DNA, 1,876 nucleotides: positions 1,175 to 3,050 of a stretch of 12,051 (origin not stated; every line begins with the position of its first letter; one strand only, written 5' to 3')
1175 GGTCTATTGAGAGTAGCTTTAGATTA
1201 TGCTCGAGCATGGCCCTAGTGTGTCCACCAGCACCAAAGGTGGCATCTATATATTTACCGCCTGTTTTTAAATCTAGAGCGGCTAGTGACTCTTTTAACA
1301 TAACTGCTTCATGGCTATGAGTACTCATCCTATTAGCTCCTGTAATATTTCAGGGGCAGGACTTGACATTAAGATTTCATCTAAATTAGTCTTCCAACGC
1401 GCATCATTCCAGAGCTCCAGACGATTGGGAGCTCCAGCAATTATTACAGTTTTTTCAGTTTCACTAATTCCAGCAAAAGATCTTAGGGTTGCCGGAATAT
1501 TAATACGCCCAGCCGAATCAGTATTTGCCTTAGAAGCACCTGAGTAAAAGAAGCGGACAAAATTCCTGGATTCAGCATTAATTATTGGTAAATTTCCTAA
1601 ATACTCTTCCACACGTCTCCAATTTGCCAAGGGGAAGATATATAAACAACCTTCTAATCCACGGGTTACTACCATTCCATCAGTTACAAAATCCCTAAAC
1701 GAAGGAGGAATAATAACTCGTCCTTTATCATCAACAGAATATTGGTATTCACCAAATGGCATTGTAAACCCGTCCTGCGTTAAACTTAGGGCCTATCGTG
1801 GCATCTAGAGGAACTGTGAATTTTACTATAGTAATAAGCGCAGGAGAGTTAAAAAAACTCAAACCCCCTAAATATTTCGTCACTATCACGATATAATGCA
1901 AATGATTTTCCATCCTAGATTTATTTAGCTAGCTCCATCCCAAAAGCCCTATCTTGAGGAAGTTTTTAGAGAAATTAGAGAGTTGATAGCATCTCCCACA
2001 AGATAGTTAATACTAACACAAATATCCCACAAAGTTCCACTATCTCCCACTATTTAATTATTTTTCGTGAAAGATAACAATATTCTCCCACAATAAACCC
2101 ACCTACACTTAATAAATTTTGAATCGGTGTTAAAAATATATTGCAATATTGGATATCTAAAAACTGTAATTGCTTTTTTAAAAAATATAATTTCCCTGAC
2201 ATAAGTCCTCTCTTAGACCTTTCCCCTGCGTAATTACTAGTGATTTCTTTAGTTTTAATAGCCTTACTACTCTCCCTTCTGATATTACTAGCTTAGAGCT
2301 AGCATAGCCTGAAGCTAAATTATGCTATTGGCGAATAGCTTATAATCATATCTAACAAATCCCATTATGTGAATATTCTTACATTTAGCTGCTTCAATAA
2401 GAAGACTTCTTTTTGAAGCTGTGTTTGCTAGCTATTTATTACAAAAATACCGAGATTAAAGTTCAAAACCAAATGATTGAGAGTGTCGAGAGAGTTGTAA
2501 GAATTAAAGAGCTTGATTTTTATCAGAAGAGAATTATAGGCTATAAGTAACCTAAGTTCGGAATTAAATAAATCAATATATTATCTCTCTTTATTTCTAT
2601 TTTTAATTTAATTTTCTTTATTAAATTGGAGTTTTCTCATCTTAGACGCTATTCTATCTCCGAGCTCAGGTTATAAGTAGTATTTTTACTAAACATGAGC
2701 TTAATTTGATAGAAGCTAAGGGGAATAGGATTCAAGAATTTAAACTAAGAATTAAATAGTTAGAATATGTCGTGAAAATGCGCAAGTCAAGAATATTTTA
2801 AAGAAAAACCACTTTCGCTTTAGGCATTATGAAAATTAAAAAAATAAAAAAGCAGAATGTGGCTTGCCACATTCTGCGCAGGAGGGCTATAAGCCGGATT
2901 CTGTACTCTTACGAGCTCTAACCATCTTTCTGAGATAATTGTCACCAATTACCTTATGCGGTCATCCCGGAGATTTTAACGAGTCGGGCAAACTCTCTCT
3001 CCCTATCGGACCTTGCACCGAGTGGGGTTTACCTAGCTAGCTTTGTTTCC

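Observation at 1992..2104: Five helically phased CCCAC boxes (GTGGG on the mraZ strand) 230-340 bp upstream of mraZ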

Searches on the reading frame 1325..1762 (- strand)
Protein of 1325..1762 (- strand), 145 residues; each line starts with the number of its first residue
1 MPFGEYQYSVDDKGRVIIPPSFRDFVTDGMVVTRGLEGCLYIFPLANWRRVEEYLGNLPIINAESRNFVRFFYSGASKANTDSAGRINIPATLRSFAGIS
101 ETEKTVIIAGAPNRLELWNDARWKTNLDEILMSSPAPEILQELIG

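Call 7: search_protein_families(library=pfam, proteins=[window:1325-1762:-])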
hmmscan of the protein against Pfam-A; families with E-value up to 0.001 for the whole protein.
window:1325-1762:- (145 aa): 1 family
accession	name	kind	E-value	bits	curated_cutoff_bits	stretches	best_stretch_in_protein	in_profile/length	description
PF02381.23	MraZ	-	7.7e-32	109.5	23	2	4-70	4-71/72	MraZ protein, putative antitoxin-like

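Call 9: find_related_loci(query=window:1325-1762:-, collection=genome_contigs, flank=3000)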
Query window:1325-1762:- (145 aa) in genome_contigs; peptide patterns used: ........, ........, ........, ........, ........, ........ (x = any residue, [..] = any of these).
127 stretches matched a pattern; 51 encode a relative of the query (tblastn E <= 1e-3); 51 distinct loci.
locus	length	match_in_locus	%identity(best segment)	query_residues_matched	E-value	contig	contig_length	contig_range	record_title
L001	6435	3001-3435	66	1-145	7e-68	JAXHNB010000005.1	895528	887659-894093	MAG: Trueperaceae bacterium isolate Salar_de_Ascotan_soil_MAG_ASO73 contig_620_polypolish, whole genome shotgun sequence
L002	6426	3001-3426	68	1-145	5e-68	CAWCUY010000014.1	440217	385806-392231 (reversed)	MAG: uncultured Trueperaceae bacterium isolate MFD01721.bin.1.67 genome assembly, contig: contig_63588, whole genome sho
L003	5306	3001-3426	69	1-145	9e-68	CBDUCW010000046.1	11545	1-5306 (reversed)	MAG TPA_asm: uncultured Trueperaceae bacterium isolate ERR2431957_concoct_8 genome assembly, contig: ERZ23878503.1673, w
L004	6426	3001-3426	65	1-145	8e-67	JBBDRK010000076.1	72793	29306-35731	MAG: Trueperaceae bacterium isolate LejiaC_65_57 Lejia_C_864_length_72793_cov_33, whole genome shotgun sequence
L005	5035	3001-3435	63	1-145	3e-66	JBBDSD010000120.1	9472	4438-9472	MAG: Trueperaceae bacterium isolate LejiaC_71_9 Lejia_C_16624_length_9472_cov_6, whole genome shotgun sequence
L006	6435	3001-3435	65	1-145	2e-65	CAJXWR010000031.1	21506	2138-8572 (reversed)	MAG TPA_asm: uncultured Trueperaceae bacterium isolate SRR4030058_bin.61_MetaBAT_v2.12.1_MAG genome assembly, contig: NO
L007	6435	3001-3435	65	1-145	2e-65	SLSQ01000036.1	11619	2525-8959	MAG: Trueperaceae bacterium isolate CSSed165cm_63 CSSed16-5cm-19796, whole genome shotgun sequence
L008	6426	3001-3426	68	1-145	5e-65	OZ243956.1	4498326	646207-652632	MAG: Trueperaceae bacterium isolate c677a3b3-0259-4ed6-b6d3-5a32602db3a7 genome assembly, chromosome: 1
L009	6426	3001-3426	63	1-145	1e-63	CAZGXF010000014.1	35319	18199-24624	MAG TPA_asm: uncultured bacterium isolate SRP268622_co1_77 genome assembly, contig: NODE_2305_length_35319_cov_41.590234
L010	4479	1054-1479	63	1-145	3e-63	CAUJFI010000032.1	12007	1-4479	MAG: Deinococcota bacterium isolate KLAP159 genome assembly, contig: KLAP159_289345, whole genome shotgun sequence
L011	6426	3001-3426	63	1-145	1e-62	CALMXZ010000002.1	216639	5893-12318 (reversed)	MAG TPA_asm: uncultured Trueperaceae bacterium isolate SRR2107171_bin.41_CONCOCT_v1.1_MAG genome assembly, contig: ERZ79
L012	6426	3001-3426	63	1-145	1e-62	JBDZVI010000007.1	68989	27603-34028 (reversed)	MAG: Deinococcaceae bacterium isolate PE_dung22 NODE_146_length_68989, whole genome shotgun sequence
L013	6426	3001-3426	62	1-145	2e-62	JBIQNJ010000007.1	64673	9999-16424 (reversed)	MAG: Truepera radiovictrix isolate mag.24i NODE_289_length_64673, whole genome shotgun sequence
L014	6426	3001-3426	63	1-145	3e-62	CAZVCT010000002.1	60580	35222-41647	MAG TPA_asm: uncultured bacterium isolate SRP220891_co3_385 genome assembly, contig: NODE_352_length_60580_cov_30.208641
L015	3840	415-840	62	1-145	7e-62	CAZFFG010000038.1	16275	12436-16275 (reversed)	MAG TPA_asm: uncultured bacterium isolate SRP268622_co1_393 genome assembly, contig: NODE_7969_length_16275_cov_17.02145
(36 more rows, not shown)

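Call 12: find_encoding_contigs(protein=window:1325-1762:-, flank=4000, max_places=10)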
Protein window:1325-1762:- (145 aa): 1 contig read that carries it; 1 place shown.
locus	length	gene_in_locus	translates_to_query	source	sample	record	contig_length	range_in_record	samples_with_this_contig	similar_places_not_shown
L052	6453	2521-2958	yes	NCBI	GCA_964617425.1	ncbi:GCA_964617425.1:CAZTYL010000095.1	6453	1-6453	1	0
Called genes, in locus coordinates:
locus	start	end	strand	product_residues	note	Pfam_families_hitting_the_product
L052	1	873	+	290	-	?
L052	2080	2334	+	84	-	-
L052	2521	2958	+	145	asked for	PF02381:MraZ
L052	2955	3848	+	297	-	PF01795:Methyltransf_5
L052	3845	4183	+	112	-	-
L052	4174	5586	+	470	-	PF00905:Transpeptidase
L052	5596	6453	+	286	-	?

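Call 15: find_homologous_proteins(query=window:1325-1762:-, max_evalue=1e-20)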
Query window:1325-1762:- (145 aa): 506 proteins with E <= 1e-20 among 554 candidates; the best 120 are listed.
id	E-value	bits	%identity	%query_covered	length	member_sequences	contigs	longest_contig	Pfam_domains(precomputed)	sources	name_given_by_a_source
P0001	7.3e-92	323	100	100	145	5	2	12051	PF02381.24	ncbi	-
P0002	5.0e-78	278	83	100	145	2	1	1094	PF02381.24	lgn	-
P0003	2.6e-77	276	83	100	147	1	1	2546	PF02381.24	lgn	-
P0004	1.4e-67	244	72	100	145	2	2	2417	PF02381.24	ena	-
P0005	5.0e-66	239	71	100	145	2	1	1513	PF02381.24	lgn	-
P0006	3.6e-65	236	70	100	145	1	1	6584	PF02381.24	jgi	jgi:MraZ protein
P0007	6.5e-65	235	70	100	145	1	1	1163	PF02381.24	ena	-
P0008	6.9e-65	235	70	100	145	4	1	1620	PF02381.24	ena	-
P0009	1.9e-64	234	69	100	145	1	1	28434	PF02381.24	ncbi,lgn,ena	-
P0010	6.4e-64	232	69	100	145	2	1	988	PF02381.24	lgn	-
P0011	1.3e-63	231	69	100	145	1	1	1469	PF02381.24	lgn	-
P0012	1.3e-63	231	68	100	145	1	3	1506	PF02381.24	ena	-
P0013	1.6e-63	231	70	100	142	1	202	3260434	PF02381.24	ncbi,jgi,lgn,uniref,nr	ncbi:division/cell wall cluster transcriptional repressor MraZ [Truepera radiovictrix]|jgi:MraZ prot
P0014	2.1e-63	230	71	100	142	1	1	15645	PF02381.24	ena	-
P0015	4.0e-63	230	70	100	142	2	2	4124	PF02381.24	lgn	-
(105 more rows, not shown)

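Call 18: find_encoding_contigs(protein=P0003, flank=3000, max_places=3)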
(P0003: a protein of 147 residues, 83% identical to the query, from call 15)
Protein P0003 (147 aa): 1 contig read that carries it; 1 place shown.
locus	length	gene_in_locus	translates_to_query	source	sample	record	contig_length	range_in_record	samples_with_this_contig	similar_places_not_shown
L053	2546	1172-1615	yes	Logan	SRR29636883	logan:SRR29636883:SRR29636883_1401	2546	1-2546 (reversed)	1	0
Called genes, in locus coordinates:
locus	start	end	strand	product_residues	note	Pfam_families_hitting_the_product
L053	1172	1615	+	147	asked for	PF02381:MraZ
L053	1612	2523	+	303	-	PF01795:Methyltransf_5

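Call 19: find_encoding_contigs(protein=P0002, flank=3000, max_places=3)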
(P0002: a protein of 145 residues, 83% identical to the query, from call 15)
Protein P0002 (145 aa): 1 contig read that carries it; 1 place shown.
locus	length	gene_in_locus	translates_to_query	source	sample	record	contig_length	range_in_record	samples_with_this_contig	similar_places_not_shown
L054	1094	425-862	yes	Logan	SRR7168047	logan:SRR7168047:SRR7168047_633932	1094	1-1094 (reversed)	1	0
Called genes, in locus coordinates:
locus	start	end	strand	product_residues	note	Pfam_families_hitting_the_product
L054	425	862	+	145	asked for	PF02381:MraZ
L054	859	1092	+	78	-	?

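Call 20: find_encoding_contigs(protein=P0004, flank=3000, max_places=3)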
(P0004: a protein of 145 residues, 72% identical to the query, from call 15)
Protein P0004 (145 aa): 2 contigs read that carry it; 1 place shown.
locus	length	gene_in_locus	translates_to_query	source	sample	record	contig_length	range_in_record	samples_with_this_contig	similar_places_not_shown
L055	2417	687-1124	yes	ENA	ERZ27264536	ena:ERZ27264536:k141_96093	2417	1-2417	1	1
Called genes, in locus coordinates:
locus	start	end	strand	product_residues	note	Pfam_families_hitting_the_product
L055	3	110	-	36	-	?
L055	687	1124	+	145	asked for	PF02381:MraZ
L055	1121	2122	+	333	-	PF01795:Methyltransf_5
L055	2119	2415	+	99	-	?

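Call 21: find_encoding_contigs(protein=P0006, flank=3000, max_places=3)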
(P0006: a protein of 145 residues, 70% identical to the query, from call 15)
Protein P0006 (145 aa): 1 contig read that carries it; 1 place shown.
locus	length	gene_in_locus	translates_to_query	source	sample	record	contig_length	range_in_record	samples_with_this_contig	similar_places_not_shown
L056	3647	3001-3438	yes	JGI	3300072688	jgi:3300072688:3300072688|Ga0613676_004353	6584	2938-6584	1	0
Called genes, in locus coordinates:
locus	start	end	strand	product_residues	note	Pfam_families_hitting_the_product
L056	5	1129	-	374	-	PF00072:Response_reg, PF03704:BTAD (weak)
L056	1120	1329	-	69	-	-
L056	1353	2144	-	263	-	PF03009:GDPD, PF13653:GDPD_2 (faint)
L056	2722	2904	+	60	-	-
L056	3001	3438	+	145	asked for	PF02381:MraZ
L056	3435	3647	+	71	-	?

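Call 22: find_encoding_contigs(protein=P0009, flank=3000, max_places=3)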
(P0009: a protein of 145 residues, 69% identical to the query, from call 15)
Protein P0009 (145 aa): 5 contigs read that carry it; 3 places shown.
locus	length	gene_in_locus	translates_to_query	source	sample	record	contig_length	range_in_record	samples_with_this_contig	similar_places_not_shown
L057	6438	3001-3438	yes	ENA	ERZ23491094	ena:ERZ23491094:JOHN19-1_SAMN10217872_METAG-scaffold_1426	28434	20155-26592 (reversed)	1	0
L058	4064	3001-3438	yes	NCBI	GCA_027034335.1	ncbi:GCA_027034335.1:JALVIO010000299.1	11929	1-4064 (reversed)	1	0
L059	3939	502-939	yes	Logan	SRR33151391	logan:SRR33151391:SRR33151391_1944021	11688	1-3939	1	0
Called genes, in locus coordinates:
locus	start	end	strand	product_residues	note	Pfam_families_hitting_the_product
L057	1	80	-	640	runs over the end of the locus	?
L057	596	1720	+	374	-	PF02608:Bmp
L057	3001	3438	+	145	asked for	PF02381:MraZ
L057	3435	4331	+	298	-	PF01795:Methyltransf_5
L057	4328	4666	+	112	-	-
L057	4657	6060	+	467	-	PF00905:Transpeptidase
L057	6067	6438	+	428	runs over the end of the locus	PF01225:Mur_ligase (weak), PF08245:Mur_ligase_M, PF02875:Mur_ligase_C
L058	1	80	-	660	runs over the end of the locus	PF22745:Nlig-Ia, PF01653:DNA_ligase_aden, PF03120:OB_DNA_ligase, PF12826:HHH_2, PF14520:HHH_5, PF00533:BRCT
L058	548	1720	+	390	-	PF02608:Bmp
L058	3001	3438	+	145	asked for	PF02381:MraZ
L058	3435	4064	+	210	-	?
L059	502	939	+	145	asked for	PF02381:MraZ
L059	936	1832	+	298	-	PF01795:Methyltransf_5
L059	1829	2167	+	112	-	-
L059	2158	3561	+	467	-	PF00905:Transpeptidase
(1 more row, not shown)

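Call 44: search_solved_structures(query=window:1325-1762:-, show_alignments=2)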
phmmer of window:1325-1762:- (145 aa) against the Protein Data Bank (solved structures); distinct sequences matched with E-value up to 0.001: 4.
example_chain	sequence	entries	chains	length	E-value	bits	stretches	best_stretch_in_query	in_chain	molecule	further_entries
9qlr_J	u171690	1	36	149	1e-14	57.8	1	3-126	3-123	Transcriptional regulator MraZ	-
9sx6_A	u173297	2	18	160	1.3e-14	57.5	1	3-126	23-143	Transcriptional regulator MraZ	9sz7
9qlg_A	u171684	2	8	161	1.3e-14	57.5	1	3-126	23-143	Transcriptional regulator MraZ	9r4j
1n0e_A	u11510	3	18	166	3.6e-13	52.8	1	3-124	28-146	Protein mraZ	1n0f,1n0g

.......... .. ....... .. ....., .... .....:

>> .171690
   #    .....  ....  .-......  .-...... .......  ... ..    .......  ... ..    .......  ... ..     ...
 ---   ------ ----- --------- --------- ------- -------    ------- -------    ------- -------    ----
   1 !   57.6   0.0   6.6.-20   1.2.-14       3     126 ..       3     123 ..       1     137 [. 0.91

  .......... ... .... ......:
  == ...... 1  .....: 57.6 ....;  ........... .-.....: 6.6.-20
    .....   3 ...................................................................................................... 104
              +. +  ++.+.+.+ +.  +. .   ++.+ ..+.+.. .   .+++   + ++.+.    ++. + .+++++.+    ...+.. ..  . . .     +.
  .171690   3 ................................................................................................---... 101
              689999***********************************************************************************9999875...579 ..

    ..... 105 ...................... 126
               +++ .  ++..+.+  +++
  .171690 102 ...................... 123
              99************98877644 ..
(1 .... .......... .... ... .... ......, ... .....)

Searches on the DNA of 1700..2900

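Call 46: search_rna_families(source=window, start=1700, end=2900, threshold=evalue, max_evalue=1)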
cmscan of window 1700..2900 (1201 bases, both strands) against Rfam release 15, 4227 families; matches with E-value up to 1: 1.
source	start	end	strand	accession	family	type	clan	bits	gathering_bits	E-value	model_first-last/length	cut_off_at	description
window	1962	2065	+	RF00619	U6atac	Gene; snRNA; splicing;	CL00009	15.7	33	0.31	1-126/126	no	U6atac minor spliceosomal RNA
